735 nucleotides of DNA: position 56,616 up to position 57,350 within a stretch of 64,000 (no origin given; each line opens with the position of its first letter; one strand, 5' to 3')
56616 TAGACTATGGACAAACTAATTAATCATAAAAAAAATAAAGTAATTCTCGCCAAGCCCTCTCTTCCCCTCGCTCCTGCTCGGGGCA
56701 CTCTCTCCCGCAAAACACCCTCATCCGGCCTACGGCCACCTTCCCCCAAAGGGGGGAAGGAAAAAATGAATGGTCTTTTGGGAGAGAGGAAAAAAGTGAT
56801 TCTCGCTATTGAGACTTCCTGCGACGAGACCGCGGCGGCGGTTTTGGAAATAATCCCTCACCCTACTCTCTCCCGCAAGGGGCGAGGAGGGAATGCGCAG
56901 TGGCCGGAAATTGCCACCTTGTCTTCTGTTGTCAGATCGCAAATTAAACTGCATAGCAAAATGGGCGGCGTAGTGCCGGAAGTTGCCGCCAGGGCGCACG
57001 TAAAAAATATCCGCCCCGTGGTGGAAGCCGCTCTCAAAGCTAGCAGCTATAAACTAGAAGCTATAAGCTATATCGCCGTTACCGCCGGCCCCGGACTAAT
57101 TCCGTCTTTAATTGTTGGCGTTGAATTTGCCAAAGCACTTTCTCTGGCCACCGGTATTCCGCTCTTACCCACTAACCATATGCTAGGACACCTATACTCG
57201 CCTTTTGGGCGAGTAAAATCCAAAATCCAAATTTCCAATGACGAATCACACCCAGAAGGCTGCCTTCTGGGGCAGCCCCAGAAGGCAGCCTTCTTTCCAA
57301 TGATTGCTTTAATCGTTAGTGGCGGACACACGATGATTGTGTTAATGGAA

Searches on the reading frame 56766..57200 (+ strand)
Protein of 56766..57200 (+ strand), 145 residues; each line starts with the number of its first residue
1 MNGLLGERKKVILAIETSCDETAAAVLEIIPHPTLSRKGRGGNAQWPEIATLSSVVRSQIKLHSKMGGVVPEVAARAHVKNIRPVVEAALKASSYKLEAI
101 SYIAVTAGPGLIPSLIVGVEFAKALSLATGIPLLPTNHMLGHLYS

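Call 81: search_solved_structures(query=window:56766-57200:+, max_evalue=0.00001, show_alignments=2)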
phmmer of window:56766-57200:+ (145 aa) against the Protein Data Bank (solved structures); distinct sequences matched with E-value up to 0.00001: 13.
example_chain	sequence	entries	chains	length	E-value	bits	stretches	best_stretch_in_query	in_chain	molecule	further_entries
8iey_A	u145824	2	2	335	5e-25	91.7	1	13-145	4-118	tRNA N6-adenosine threonylcarbamoyltransferase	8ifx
4ydu_A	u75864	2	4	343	2.4e-23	86.3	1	49-144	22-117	tRNA N6-adenosine threonylcarbamoyltransferase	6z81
3zet_B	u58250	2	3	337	9.7e-23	84.4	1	51-144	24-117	PROBABLE TRNA THREONYLCARBAMOYLADENOSINE BIOSYNTHESIS PROTEIN GCP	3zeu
4wq5_A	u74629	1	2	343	1.4e-22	83.8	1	49-144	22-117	tRNA N6-adenosine threonylcarbamoyltransferase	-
4wq4_A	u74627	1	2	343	1.7e-22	83.6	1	51-144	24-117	tRNA N6-adenosine threonylcarbamoyltransferase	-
6n9a_D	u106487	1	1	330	2.6e-18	70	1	56-143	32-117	tRNA N6-adenosine threonylcarbamoyltransferase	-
13fn_D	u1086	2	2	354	2.8e-18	69.9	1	57-143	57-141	tRNA N6-adenosine threonylcarbamoyltransferase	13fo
6nak_B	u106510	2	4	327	9e-18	68.3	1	56-143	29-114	tRNA N6-adenosine threonylcarbamoyltransferase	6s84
8ide_A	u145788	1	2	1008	1.2e-15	61.4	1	5-143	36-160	N(6)-L-threonylcarbamoyladenine synthase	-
4k25_A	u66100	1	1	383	2.3e-14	57.2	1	11-143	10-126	Probable tRNA threonylcarbamoyladenosine biosynthesis protein QRI7, mitochondrial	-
3wuh_A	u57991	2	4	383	2.6e-14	57.1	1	11-143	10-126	tRNA N6-adenosine threonylcarbamoyltransferase, mitochondrial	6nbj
3eno_A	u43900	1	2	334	7.8e-10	42.6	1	63-143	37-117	Putative O-sialoglycoprotein endopeptidase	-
2ivn_A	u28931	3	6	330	1.2e-08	38.8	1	62-143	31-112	O-SIALOGLYCOPROTEIN ENDOPEPTIDASE | UP1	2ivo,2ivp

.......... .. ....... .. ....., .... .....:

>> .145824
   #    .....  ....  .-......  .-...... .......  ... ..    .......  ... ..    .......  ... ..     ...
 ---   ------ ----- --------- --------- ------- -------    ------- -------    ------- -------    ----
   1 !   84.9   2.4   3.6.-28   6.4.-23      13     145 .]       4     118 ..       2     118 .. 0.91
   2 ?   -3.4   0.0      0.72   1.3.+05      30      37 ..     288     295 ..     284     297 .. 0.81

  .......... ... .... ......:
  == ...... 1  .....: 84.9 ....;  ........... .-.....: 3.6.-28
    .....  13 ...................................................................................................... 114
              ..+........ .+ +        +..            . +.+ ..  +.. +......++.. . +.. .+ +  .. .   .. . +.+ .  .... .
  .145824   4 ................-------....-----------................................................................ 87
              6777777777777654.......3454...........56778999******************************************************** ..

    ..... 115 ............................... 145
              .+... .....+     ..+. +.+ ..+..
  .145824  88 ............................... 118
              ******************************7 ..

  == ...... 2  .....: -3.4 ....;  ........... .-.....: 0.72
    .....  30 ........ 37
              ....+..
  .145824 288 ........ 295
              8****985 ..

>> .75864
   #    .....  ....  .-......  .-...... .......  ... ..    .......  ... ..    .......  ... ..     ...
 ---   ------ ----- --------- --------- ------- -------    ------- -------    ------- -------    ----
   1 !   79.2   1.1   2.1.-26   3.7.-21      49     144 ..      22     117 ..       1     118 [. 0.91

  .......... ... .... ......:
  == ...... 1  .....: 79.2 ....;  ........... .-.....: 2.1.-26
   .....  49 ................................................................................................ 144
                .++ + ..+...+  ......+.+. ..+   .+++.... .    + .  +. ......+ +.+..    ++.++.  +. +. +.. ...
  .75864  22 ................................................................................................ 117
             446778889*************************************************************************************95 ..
